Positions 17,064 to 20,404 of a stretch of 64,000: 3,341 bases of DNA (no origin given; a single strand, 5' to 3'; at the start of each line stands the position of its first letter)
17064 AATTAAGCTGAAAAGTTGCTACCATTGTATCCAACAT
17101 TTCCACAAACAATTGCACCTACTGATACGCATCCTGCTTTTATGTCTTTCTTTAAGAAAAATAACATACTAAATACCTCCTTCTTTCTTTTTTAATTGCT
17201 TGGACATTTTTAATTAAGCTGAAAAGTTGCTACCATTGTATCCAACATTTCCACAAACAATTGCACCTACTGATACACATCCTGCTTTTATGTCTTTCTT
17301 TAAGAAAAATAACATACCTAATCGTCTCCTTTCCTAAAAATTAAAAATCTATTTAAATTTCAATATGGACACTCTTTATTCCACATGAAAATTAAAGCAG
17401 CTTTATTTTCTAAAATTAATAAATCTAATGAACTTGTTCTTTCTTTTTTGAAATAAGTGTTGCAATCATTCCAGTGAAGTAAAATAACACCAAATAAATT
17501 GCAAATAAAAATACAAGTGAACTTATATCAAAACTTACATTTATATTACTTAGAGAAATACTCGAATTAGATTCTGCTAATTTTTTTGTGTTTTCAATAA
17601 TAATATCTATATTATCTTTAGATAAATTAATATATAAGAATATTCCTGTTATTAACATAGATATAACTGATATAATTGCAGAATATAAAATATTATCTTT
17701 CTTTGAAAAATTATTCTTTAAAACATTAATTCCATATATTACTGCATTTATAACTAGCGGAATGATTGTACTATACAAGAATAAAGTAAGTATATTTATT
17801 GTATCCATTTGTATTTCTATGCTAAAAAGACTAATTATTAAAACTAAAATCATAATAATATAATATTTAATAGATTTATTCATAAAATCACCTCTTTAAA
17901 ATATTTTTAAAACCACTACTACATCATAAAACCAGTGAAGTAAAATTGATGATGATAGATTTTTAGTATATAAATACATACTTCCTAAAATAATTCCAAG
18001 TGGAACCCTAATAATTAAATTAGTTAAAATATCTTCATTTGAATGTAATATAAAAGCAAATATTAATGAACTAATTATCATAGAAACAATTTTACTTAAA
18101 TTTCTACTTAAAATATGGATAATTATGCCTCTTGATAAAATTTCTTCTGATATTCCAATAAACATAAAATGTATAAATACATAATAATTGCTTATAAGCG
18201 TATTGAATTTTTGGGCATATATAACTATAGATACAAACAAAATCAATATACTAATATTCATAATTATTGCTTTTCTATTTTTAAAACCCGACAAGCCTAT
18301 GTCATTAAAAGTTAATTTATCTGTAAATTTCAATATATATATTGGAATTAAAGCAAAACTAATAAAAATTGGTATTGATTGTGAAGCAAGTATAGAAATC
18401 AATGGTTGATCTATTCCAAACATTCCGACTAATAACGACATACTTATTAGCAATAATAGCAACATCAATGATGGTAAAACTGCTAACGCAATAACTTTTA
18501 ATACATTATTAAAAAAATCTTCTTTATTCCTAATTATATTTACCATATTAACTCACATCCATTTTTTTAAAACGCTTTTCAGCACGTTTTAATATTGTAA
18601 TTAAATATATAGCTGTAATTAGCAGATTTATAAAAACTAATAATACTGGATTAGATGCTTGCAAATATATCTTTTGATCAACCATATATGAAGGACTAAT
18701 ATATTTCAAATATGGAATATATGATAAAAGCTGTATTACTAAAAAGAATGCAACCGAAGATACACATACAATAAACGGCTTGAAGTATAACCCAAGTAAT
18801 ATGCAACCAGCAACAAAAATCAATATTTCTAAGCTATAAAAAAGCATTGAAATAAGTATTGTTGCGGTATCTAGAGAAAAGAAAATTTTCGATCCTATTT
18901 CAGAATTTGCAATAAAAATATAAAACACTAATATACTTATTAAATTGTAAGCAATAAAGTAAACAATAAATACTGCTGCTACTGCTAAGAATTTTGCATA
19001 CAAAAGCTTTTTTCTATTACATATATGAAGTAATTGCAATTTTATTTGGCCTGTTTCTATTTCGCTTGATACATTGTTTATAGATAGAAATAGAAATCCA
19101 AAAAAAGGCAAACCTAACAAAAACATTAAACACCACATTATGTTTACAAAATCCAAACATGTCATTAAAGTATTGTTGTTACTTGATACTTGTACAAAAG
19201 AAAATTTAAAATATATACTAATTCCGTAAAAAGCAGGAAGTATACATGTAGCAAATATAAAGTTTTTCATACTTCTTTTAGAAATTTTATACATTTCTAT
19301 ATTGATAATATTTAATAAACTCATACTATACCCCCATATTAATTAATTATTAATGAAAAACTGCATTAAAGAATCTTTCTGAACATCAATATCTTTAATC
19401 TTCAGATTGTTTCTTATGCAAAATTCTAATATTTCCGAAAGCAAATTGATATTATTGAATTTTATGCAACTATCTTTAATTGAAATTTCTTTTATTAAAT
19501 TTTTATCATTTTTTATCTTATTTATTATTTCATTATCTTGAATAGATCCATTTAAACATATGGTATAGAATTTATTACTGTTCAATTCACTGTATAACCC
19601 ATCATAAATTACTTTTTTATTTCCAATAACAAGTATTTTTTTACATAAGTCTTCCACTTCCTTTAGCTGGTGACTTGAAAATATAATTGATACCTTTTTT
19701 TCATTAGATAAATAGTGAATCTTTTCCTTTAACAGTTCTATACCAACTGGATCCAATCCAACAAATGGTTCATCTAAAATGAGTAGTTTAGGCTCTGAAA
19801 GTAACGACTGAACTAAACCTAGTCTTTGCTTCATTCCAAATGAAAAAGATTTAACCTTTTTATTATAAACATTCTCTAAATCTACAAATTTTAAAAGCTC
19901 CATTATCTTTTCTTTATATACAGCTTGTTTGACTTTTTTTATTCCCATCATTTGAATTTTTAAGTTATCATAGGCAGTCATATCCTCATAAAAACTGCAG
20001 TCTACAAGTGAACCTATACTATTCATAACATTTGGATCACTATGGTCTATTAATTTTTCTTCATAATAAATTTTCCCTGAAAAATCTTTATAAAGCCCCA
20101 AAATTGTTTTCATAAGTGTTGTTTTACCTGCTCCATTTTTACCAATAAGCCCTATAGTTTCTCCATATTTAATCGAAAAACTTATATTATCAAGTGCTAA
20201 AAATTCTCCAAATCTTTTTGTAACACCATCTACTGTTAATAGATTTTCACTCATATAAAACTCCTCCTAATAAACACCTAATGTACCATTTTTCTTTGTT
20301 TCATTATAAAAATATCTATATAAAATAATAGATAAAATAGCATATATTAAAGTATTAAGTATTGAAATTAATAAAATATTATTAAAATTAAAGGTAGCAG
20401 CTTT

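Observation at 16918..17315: Three tandem copies of one 33-aa two-Cys peptide, with every coding difference synonymous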

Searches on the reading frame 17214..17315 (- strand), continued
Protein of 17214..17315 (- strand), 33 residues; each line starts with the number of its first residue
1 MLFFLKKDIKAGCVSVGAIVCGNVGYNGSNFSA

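Call 83: search_solved_structures(query=P0001, max_evalue=1e-12, show_alignments=2)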
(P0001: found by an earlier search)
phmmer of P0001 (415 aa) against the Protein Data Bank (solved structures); distinct sequences matched with E-value up to 1e-12: 2.
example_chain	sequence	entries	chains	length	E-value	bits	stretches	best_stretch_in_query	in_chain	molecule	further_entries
5wgg_A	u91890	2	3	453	6.7e-18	68.2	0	305-390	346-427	Radical SAM domain protein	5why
4k37_A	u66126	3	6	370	9.6e-13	51.2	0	92-408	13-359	Anaerobic sulfatase-maturating enzyme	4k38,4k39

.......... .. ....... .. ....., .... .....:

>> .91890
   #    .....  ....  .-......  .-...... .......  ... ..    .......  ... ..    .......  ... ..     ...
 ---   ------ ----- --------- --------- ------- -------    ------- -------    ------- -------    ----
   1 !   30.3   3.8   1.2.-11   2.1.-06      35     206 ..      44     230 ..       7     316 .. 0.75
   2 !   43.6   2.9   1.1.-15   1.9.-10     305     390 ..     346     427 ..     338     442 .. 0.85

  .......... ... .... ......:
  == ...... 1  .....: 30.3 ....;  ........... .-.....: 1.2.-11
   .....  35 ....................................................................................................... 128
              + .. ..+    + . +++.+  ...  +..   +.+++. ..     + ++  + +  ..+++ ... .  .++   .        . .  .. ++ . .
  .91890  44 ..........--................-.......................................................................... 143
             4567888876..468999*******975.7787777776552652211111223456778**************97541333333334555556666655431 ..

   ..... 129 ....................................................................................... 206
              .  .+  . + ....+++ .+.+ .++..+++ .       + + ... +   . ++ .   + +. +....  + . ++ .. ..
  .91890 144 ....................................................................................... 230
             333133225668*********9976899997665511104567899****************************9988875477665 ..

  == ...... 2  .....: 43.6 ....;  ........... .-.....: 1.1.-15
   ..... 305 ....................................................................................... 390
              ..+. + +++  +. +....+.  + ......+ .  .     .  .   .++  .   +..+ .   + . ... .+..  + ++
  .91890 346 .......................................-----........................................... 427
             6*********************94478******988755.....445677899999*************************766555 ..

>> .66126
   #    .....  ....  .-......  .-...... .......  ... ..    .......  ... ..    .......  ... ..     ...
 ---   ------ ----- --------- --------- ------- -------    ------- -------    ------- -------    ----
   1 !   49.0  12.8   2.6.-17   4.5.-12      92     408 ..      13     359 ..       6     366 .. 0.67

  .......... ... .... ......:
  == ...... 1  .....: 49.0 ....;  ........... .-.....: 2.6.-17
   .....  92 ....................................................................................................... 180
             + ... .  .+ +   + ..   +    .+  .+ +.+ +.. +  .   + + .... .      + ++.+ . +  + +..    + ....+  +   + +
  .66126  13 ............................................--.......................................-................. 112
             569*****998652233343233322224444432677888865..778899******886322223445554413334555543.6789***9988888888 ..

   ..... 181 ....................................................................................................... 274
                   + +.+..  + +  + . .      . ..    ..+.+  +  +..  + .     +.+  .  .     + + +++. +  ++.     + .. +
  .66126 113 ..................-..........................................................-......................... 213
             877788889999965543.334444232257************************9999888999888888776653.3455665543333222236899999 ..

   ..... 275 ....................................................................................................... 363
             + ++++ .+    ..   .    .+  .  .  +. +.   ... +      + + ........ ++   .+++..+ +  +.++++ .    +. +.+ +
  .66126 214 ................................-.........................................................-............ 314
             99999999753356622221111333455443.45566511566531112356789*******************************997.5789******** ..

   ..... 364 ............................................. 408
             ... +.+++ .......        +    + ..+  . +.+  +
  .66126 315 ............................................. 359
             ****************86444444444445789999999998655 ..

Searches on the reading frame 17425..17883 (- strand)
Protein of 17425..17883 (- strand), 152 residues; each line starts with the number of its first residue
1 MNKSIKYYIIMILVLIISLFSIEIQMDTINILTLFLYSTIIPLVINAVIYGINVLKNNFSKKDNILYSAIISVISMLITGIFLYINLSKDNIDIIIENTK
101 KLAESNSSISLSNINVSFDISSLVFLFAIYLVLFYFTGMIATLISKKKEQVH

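Call 6: search_protein_families(library=pfam, proteins=[window:17425-17883:-], max_evalue=0.01)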
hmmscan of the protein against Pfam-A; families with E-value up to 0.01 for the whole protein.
window:17425-17883:- (152 aa): 0 families

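Call 7: search_protein_families(library=ncbifam, proteins=[window:17425-17883:-], max_evalue=0.01)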
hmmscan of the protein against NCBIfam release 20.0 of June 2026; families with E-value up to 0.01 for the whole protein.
window:17425-17883:- (152 aa): 0 families

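Call 57: search_protein_families(library=pfam, proteins=[window:17425-17883:-], max_evalue=1)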
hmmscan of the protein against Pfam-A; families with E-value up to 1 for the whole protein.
window:17425-17883:- (152 aa): 0 families

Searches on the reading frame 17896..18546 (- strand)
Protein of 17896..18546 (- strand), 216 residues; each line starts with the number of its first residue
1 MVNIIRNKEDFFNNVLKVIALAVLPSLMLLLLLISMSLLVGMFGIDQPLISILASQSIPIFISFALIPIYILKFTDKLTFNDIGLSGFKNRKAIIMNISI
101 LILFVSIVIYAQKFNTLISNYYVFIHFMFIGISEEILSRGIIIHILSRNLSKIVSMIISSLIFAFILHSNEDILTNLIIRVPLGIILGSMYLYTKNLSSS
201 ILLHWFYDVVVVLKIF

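Call 6: search_protein_families(library=pfam, proteins=[window:17896-18546:-], max_evalue=0.01)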
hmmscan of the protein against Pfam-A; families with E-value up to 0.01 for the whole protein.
window:17896-18546:- (216 aa): 1 family
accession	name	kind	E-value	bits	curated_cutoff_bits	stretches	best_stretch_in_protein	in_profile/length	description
PF02517.21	Rce1-like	-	2.2e-15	57.1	22.4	1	122-210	7-93/93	Type II CAAX prenyl endopeptidase Rce1-like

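Call 7: search_protein_families(library=ncbifam, proteins=[window:17896-18546:-], max_evalue=0.01)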
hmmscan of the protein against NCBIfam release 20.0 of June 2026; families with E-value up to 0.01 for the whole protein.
window:17896-18546:- (216 aa): 5 families
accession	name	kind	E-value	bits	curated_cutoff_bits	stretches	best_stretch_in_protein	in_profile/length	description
NF041647.1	ABC_perm_CPBP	equivalog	1.3e-07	30.8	435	1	20-213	424-632/636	ABC transporter permease subunit/CPBP intramembrane protease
NF040589.1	CPBP_Synerg_MrtS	equivalog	9.5e-06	25.9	130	1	110-209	59-161/170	Synerg-CTERM system glutamic-type intramembrane protease MrtS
NF046050.1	CPBP_fam_MroQ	equivalog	0.0028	17.1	270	1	96-213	124-222/243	intramembrane glutamic endopeptidase MroQ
NF033192.3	CPBP_JDVT_MrtJ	equivalog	0.0035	18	75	1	132-211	10-95/98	JDVT-CTERM system glutamic-type intramembrane protease MrtJ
NF040914.1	Mrt_core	domain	0.0061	16.6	100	0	122-212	3-102/108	myxosortase family intramembrane protease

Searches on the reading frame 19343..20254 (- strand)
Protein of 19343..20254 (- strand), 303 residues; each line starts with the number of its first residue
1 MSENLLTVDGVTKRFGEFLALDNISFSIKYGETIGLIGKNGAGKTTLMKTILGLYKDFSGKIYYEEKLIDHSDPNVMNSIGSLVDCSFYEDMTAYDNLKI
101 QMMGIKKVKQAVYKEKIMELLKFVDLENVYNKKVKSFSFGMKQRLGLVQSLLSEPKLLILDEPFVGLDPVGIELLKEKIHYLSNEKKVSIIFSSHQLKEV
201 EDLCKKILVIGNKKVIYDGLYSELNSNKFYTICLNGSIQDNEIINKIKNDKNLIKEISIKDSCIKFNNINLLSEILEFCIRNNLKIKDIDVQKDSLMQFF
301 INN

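Call 6: search_protein_families(library=pfam, proteins=[window:19343-20254:-], max_evalue=0.01)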
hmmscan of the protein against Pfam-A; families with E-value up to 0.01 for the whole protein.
window:19343-20254:- (303 aa): 2 families
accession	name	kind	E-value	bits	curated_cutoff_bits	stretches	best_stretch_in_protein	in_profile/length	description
PF00005.33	ABC_tran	-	3.1e-29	102.8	25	1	21-164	1-136/137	ABC transporter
PF13304.12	AAA_21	-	6.7e-12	46.5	27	2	96-198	171-301/304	AAA domain, putative AbiEii toxin, Type IV TA system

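Call 7: search_protein_families(library=ncbifam, proteins=[window:19343-20254:-], max_evalue=0.01)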
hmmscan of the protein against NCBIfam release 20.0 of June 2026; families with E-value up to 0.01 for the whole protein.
window:19343-20254:- (303 aa): 187 families (the best 25 are shown)
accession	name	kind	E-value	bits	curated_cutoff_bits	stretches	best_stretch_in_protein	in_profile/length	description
TIGR03740.1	galliderm_ABC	subfamily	4.4e-55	186.8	309.75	1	6-222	1-209/223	lantibiotic protection ABC transporter ATP-binding subunit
TIGR01188.1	drrA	subfamily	3.4e-50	171.1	312.45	1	13-302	1-299/302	daunorubicin resistance ABC transporter, ATP-binding protein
TIGR03522.1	GldA_ABC_ATP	equivalog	5.7e-46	157.3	402.6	1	6-300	3-297/301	gliding motility-associated ABC transporter ATP-binding subunit GldA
NF033858.1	ABC2_perm_RbbA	equivalog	6.2e-42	143.5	1050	1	7-227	268-487/909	ribosome-associated ATPase/putative transporter RbbA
TIGR04406.1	LPS_export_lptB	equivalog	3.8e-38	131.1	240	1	6-228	2-226/239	LPS export ABC transporter ATP-binding protein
TIGR03864.1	PQQ_ABC_ATP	hypoth_equivalog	1.1e-37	129.7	302.25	1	6-227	2-222/236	ABC transporter, ATP-binding subunit, PQQ-dependent alcohol dehydrogenase system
NF010060.0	PRK13537.1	equivalog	1.9e-37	128.8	521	1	1-224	11-233/314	nodulation factor ABC transporter ATP-binding protein NodI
NF040933.2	ABC_arch_GlcV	equivalog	2.7e-36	125.2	450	1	7-291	4-293/357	glucose ABC transporter ATP-binding protein GlcV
TIGR00968.1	3a0106s01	subfamily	9.5e-36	123.5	342.75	1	7-222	2-216/237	sulfate ABC transporter ATP-binding protein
NF008449.1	PRK11300.1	equivalog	4.4e-35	121.2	362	1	1-227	1-244/255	high-affinity branched-chain amino acid ABC transporter ATP-binding protein LivG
TIGR02315.1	ABC_phnC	equivalog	1.4e-34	119.6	266.1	1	5-231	1-240/243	phosphonate ABC transporter ATP-binding protein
TIGR04521.1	ECF_ATPase_2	equivalog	5e-34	117.7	330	1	17-226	17-234/279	energy-coupling factor transporter ATPase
NF047568.1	PSM_export_PmtC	equivalog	7.4e-34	117.5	375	1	8-302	3-283/290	phenol-soluble modulin export ABC transporter ATP-binding protein PmtC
TIGR03265.1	PhnT2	equivalog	7.7e-34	117.5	457.7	1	4-220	3-218/353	putative 2-aminoethylphosphonate ABC transporter ATP-binding protein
TIGR03410.1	urea_trans_UrtE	equivalog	1.5e-33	116.1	285.8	1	6-228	1-223/230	urea ABC transporter ATP-binding subunit UrtE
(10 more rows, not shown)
